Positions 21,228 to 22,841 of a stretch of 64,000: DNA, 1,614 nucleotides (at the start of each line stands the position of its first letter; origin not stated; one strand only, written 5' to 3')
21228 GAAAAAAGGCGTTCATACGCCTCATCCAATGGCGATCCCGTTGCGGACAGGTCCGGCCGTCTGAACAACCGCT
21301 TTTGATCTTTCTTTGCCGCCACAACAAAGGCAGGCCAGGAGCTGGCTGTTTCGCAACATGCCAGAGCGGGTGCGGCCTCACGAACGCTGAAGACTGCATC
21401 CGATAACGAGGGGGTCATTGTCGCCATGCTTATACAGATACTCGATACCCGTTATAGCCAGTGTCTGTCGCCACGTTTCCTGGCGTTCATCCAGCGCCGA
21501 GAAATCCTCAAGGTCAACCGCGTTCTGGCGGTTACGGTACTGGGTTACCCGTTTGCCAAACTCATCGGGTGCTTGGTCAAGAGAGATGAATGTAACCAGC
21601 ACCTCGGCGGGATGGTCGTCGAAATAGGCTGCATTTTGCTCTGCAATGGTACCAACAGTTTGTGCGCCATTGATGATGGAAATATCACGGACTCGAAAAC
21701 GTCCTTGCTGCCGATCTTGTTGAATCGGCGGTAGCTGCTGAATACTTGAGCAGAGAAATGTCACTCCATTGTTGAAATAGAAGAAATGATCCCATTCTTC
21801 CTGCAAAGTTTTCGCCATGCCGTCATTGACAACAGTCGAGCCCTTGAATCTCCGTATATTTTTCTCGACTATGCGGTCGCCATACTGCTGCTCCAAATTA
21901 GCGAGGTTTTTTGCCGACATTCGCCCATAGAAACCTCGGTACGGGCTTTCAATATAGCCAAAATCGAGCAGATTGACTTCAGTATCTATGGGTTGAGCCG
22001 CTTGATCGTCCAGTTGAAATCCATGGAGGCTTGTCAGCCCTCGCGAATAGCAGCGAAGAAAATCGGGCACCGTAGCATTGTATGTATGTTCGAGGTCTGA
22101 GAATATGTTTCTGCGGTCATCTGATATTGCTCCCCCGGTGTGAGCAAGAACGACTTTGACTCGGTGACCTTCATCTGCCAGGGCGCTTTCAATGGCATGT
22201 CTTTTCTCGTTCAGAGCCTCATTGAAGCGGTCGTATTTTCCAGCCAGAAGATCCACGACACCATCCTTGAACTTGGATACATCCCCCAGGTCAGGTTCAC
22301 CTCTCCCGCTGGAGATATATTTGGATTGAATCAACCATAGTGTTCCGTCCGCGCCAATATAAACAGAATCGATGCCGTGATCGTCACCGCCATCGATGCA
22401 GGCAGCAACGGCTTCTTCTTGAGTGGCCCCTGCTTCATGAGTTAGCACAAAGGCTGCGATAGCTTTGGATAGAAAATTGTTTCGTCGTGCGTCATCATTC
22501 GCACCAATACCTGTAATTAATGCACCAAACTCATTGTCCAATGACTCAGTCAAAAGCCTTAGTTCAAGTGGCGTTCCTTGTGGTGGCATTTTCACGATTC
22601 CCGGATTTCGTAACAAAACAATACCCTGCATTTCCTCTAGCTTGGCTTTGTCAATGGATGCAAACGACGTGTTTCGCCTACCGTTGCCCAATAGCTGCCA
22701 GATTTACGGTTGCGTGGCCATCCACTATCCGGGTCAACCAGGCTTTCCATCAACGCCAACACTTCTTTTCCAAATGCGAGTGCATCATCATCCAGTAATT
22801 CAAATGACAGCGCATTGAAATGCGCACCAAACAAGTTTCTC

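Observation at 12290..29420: About 16-17 kb mosaic defence island with at least four stacked systems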

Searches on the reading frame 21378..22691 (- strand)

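Call 3: search_protein_families(library=pfam, proteins=[window:21378-22691:-], max_evalue=0.01)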
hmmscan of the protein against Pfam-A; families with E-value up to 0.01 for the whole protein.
window:21378-22691:- (437 aa): 1 family
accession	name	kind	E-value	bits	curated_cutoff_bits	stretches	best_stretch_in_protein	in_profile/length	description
PF10592.14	AIPR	-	5.1e-36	125.3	25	1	276-420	2-148/308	AIPR protein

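Call 5: search_protein_families(library=padloc, proteins=[window:21378-22691:-], max_evalue=0.001)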
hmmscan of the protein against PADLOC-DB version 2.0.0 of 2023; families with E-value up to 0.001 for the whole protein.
window:21378-22691:- (437 aa): 2 families
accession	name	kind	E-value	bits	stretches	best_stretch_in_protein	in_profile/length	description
PDLC02357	AbiU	-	1.1e-25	88.8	1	79-406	29-363/537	AbiU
PDLC02207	MzaE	-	7.6e-08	29.3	1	263-399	233-374/598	-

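Call 6: search_protein_families(library=ncbifam, proteins=[window:21378-22691:-], max_evalue=0.001)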
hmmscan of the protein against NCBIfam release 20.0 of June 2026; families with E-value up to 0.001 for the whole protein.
window:21378-22691:- (437 aa): 1 family
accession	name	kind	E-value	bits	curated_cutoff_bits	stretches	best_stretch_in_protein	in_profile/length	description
NF041935.1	MzaE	equivalog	3.4e-11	42.4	1050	1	263-399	232-373/593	MZA anti-phage system associated AIPR family protein MzaE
